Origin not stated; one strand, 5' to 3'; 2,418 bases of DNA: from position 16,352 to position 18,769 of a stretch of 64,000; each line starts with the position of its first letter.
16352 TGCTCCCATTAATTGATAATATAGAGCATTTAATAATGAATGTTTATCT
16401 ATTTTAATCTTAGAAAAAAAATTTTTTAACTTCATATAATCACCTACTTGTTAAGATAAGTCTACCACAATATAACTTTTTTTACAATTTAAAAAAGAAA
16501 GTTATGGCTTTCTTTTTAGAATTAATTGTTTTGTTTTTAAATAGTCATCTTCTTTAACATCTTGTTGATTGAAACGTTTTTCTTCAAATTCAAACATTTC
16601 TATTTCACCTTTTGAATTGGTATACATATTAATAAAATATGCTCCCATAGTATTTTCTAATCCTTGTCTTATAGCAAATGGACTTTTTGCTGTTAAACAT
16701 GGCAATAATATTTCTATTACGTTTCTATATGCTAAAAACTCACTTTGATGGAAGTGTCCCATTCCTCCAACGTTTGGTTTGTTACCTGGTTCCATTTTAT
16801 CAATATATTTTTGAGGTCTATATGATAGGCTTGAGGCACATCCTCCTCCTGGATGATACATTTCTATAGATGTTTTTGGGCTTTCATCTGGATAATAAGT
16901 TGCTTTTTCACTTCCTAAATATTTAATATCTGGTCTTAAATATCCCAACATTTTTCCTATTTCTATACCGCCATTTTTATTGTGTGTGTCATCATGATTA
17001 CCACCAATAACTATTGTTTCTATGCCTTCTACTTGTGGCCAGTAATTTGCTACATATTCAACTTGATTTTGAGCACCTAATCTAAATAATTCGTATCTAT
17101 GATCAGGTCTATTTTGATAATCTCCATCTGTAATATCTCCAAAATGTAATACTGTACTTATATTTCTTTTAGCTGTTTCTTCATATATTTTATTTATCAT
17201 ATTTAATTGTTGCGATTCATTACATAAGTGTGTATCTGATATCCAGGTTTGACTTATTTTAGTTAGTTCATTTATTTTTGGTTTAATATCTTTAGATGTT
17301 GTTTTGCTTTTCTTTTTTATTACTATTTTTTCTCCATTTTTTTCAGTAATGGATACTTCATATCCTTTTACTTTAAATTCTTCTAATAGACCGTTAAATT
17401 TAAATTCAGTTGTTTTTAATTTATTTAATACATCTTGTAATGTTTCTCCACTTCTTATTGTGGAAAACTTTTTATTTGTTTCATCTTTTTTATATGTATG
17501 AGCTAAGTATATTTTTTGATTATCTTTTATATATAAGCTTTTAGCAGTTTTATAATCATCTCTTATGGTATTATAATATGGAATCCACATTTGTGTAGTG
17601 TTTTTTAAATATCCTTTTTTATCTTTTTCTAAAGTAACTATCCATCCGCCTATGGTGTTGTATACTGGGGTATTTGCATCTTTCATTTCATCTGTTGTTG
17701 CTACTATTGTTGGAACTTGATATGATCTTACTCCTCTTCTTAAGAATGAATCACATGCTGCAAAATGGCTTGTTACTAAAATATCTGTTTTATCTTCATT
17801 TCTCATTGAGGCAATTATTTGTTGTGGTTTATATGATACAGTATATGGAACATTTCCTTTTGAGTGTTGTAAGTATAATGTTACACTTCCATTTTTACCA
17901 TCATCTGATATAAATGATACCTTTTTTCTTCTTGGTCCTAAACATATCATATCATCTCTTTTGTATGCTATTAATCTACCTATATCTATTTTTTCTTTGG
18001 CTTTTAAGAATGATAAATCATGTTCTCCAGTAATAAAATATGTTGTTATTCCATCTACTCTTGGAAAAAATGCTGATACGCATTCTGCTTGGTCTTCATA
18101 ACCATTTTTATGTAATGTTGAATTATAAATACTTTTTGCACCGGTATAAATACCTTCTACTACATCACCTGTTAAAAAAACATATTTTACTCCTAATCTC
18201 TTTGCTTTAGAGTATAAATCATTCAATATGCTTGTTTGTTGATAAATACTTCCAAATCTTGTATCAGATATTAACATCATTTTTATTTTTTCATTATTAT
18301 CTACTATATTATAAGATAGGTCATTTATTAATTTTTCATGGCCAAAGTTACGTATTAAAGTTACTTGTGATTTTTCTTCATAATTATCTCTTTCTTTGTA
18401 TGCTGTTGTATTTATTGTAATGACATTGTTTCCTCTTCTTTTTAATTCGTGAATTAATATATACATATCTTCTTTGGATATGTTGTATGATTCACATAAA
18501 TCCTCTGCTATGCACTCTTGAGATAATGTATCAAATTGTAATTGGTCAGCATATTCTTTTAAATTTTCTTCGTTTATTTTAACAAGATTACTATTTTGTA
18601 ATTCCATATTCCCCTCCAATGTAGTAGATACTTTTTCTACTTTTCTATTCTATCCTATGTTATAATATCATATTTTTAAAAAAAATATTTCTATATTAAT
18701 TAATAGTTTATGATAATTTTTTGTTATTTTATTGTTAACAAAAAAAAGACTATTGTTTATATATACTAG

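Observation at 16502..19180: Tandem metallophosphoesterase with a degenerate N-terminal catalytic domain, next to an SSB that lacks the acidic C-terminal tail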

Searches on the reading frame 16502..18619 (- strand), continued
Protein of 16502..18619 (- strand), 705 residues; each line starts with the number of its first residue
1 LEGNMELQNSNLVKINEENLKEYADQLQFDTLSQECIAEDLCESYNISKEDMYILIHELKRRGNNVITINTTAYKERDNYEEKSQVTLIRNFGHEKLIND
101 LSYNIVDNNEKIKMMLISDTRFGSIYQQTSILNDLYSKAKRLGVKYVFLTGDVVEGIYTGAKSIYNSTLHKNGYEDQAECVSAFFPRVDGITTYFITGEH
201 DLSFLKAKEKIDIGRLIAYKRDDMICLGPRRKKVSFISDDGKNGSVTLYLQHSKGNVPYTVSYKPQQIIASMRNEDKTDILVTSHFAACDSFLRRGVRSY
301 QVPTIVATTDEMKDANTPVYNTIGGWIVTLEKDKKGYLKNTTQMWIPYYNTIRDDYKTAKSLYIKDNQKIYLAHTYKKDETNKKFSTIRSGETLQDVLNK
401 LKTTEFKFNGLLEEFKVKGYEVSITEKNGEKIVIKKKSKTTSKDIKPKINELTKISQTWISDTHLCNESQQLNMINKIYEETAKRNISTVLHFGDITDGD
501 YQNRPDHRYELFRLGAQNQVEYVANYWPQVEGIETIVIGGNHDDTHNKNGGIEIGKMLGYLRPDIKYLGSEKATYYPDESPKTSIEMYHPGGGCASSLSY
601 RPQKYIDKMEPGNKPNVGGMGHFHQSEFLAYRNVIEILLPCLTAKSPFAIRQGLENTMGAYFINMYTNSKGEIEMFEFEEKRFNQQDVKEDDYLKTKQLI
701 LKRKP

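Call 102: fold_search(model_id=the predicted structure, library=viral)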
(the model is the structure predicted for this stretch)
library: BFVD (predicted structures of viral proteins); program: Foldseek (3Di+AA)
matches with E <= 10: 712; with E <= 0.001: 76
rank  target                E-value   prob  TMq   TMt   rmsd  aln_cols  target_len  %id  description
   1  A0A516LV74            1.1e-22  1.00  0.40  0.76   7.0       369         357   20  (no name in the UniProt tables at hand)
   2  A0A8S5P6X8            2.0e-22  1.00  0.27  0.29  31.4       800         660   16  Hint (Hedgehog/Intein) domain N-terminal region [Siphoviridae sp. ctsUY14]
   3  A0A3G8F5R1            1.1e-16  1.00  0.29  0.80   3.5       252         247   21  (no name in the UniProt tables at hand)
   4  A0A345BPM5            9.0e-10  1.00  0.25  0.43  24.9       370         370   12  (no name in the UniProt tables at hand)
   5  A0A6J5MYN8            1.1e-09  1.00  0.25  0.39  24.9       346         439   12  Uncharacterized protein [uncultured Caudovirales phage]
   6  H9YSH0                1.2e-09  1.00  0.29  0.64   5.2       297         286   16  (no name in the UniProt tables at hand)
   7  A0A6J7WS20            1.9e-09  1.00  0.40  0.54  11.0       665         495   10  Uncharacterized protein [uncultured Caudovirales phage]
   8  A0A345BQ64            4.0e-09  1.00  0.25  0.40  27.6       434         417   13  (no name in the UniProt tables at hand)
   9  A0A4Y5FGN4            4.2e-09  1.00  0.26  0.41  24.2       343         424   12  DNA polymerase [Lactobacillus phage 3-521]
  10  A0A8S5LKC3            4.7e-09  1.00  0.24  0.40  18.0       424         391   12  DNA polymerase II small subunit [Siphoviridae sp. ctcPV5]
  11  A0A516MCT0            5.2e-09  1.00  0.27  0.44  23.3       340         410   12  (no name in the UniProt tables at hand)
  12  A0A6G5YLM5            7.6e-09  1.00  0.24  0.38  10.5       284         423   14  (no name in the UniProt tables at hand)
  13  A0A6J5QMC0            1.0e-08  1.00  0.26  0.41  25.7       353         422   12  Uncharacterized protein [uncultured Caudovirales phage]
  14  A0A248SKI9            1.3e-08  1.00  0.25  0.35  25.2       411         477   14  (no name in the UniProt tables at hand)
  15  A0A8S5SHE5            2.3e-08  1.00  0.25  0.42  23.9       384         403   13  DNA polymerase II small subunit [Siphoviridae sp. ctBCr48]
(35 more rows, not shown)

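Call 103: search_protein_families(library=padloc, proteins=[window:16502-18619:-, P0129, P0130, P0149, P0156], max_evalue=0.01)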
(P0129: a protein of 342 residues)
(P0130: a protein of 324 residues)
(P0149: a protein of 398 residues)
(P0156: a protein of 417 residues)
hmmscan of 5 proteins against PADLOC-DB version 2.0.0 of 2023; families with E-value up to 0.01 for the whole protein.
window:16502-18619:- (705 aa): 1 family
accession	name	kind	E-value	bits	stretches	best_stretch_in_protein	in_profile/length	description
PDLC04908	PDC-S10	-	0.00024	18.4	0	513-549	41-77/223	-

P0129 (342 aa): 0 families

P0130 (324 aa): 0 families

P0149 (398 aa): 1 family
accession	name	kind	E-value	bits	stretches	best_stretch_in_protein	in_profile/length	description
PDLC04908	PDC-S10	-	0.0098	13.2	1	147-268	8-100/223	-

P0156 (417 aa): 0 families
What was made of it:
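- Tried and rejected: Only a marginal hit to PDC-S10 (E 2e-4; call 103).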

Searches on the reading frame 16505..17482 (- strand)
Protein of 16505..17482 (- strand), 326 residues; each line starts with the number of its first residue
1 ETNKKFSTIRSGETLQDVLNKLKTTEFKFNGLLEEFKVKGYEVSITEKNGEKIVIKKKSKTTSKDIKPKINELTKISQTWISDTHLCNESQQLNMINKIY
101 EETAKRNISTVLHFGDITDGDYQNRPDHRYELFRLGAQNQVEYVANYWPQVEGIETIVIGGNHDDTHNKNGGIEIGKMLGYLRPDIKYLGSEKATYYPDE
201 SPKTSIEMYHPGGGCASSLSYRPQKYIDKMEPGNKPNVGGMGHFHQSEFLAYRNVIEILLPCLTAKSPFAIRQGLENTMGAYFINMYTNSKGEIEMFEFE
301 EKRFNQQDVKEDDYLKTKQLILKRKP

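Call 91: search_dna_similar(query=window:16505-17482:-, collection=phages, mode=protein, max_evalue=0.001, max_rows=25)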
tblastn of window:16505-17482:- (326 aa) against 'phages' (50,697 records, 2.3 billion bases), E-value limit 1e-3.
Records with a match: 1; places in all: 1; records where one place covers at least 80% of the query: 0.
Best place of each record, by identity: <60% 1.
By first word of the organism name: Halorubrum 1.
By host as written in the record: Halorubrum sp. BL36 1.
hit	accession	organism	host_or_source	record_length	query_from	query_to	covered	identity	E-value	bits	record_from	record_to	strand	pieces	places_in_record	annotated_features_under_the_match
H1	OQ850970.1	Halorubrum tailed virus BLv36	Halorubrum sp. BL36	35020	75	297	68%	30.7%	8e-27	116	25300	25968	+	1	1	hypothetical protein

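Call 92: get_annotated_region(hit=H1, flank=5000)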
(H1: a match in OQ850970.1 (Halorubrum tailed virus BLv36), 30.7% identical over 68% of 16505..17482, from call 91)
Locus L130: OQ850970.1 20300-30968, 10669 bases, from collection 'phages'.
description: Halorubrum tailed virus BLv36, complete genome.
organism: Halorubrum tailed virus BLv36 (NCBI taxid 3056369)
taxonomy: Viruses; Duplodnaviria; Heunggongvirae; Uroviricota; Caudoviricetes
host: Halorubrum sp. BL36; source: -; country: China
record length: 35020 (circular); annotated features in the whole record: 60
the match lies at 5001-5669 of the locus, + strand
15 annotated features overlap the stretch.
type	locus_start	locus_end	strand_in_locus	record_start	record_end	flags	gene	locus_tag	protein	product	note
CDS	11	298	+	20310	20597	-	-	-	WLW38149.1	hypothetical protein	ORF38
CDS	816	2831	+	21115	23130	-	-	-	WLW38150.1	hypothetical protein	ORF39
CDS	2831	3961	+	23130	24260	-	-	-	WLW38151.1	hypothetical protein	ORF40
CDS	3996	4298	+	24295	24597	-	-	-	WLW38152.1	hypothetical protein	ORF41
CDS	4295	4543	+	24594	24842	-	-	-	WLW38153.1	hypothetical protein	ORF42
CDS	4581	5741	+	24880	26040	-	-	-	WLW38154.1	hypothetical protein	ORF43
CDS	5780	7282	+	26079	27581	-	-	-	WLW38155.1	hypothetical protein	ORF44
CDS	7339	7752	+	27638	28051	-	-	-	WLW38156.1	hypothetical protein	ORF45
CDS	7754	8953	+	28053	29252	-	-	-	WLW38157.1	hypothetical protein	ORF46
CDS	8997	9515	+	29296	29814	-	-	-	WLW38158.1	hypothetical protein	ORF47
CDS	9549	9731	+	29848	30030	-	-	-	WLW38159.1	hypothetical protein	ORF48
CDS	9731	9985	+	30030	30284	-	-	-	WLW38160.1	hypothetical protein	ORF49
CDS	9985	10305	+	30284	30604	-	-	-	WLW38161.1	hypothetical protein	ORF50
CDS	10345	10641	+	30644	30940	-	-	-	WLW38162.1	hypothetical protein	ORF51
CDS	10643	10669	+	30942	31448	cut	-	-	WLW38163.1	hypothetical protein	ORF52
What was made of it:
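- Tried and rejected: There was only one hit, Halorubrum tailed virus BLv36 ORF43, unannotated (calls 91, 92).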
